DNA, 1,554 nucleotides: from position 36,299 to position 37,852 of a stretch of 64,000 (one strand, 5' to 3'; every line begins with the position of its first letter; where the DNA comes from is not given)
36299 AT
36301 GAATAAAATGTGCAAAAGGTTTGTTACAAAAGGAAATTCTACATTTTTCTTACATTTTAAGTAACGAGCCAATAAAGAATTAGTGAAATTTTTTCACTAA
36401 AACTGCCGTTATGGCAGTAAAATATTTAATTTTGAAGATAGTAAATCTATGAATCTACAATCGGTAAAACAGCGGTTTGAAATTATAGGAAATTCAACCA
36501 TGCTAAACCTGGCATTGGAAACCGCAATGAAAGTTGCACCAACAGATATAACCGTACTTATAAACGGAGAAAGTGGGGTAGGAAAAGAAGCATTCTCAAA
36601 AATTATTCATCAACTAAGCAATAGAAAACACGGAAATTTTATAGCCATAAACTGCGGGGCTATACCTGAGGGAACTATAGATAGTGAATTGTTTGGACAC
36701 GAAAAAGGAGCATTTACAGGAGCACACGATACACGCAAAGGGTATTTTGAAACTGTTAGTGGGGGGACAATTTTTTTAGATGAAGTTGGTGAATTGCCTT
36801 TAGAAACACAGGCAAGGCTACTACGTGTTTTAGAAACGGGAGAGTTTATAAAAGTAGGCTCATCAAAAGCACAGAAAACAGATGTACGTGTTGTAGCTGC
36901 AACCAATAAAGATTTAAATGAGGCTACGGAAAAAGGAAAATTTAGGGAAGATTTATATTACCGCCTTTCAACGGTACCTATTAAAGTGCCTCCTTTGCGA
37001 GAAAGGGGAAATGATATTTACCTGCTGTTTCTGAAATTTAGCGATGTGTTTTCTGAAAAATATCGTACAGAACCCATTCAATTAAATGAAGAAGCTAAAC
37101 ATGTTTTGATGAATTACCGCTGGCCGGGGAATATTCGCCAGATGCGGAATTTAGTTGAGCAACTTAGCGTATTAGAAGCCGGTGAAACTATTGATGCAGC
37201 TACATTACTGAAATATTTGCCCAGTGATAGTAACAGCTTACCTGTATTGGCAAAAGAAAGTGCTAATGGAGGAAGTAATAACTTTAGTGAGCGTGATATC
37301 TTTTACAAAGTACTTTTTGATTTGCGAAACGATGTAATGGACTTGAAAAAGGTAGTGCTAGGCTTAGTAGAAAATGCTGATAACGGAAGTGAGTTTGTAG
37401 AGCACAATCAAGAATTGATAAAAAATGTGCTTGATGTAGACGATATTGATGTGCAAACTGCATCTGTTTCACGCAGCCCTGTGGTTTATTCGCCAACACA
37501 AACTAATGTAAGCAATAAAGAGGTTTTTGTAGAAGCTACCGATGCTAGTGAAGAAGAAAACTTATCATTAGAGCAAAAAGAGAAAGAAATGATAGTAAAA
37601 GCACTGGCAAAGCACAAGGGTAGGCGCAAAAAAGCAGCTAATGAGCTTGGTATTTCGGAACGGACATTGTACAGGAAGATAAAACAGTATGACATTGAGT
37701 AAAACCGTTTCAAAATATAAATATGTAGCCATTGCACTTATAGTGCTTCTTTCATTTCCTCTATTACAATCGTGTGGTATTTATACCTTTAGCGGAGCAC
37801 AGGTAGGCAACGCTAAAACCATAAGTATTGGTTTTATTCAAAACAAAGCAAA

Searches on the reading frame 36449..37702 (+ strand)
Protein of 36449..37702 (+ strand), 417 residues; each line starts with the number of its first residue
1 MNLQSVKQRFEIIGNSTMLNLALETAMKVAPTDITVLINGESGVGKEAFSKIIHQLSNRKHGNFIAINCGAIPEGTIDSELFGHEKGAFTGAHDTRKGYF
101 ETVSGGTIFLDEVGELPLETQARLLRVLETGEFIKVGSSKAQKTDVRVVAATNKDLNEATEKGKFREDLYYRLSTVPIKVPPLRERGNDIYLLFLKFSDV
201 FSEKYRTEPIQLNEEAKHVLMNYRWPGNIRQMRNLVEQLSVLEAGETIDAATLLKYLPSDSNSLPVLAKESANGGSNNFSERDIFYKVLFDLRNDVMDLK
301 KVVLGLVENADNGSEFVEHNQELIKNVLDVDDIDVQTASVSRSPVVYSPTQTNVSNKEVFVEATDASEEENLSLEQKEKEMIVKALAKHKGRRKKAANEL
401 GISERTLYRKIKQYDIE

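Call 62: search_protein_families(library=ncbifam, proteins=[window:36449-37702:+], max_evalue=0.00001)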
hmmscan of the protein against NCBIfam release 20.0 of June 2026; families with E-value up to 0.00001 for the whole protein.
window:36449-37702:+ (417 aa): 25 families
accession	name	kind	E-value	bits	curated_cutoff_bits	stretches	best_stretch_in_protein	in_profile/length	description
NF041552.1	TF_PrdR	equivalog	1.1e-101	341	795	2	8-261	265-518/577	sigma-54 dependent transcriptional regulator PrdR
TIGR01817.1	nifA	equivalog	5.1e-98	329.1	528.85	1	8-269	194-452/534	nif-specific transcriptional activator NifA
TIGR01818.1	ntrC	equivalog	1.4e-95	320.8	558.6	1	7-258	131-382/463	nitrogen regulation protein NR(I)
NF003451.0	PRK05022.1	equivalog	3.4e-93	313.1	476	1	6-256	186-436/512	nitric oxide reductase transcriptional regulator NorR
TIGR02915.1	PEP_resp_reg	equivalog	1.9e-87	294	502.6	1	11-253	140-382/445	PEP-CTERM-box response regulator transcription factor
NF008469.0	PRK11361.1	equivalog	7.4e-87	291.9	714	2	10-257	143-390/461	acetoacetate metabolism transcriptional regulator AtoC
NF038308.1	RNA_repair_RtcR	equivalog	2.6e-85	287.3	650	1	10-406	180-503/530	RNA repair transcriptional activator RtcR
NF041906.1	V4R_TF_MobR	exception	1.4e-84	284.6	999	1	8-244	230-466/544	phenol degradation transcriptional regulator MobR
NF041946.1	LuxO_transreg_Vib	equivalog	2.5e-83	280.4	800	1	7-259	130-382/463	quorum-sensing sigma-54 dependent transcriptional regulator LuxO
TIGR02329.1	propionate_PrpR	equivalog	9.4e-83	278.6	499.2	1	7-247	209-454/526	propionate catabolism operon regulatory protein PrpR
NF049963.1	RespRegFlgRCampy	domain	1.2e-81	274.8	750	1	9-253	133-377/429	fla regulon two-component system response regulator FlgR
NF050807.1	TransRegFlbDCaul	equivalog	2.3e-81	274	750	2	12-256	120-364/454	sigma-54-dependent transcriptional regulator FlbD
TIGR02974.1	phageshock_pspF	equivalog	3.5e-81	273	443.55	1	12-246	1-235/336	phage shock protein operon transcriptional activator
NF011953.0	PRK15424.1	equivalog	1.2e-78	265.1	703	1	6-250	215-472/538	propionate catabolism operon regulatory protein PrpR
NF008176.1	PRK10923.1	equivalog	3.9e-75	253.2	620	1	6-250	134-378/469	nitrogen regulation protein NR(I)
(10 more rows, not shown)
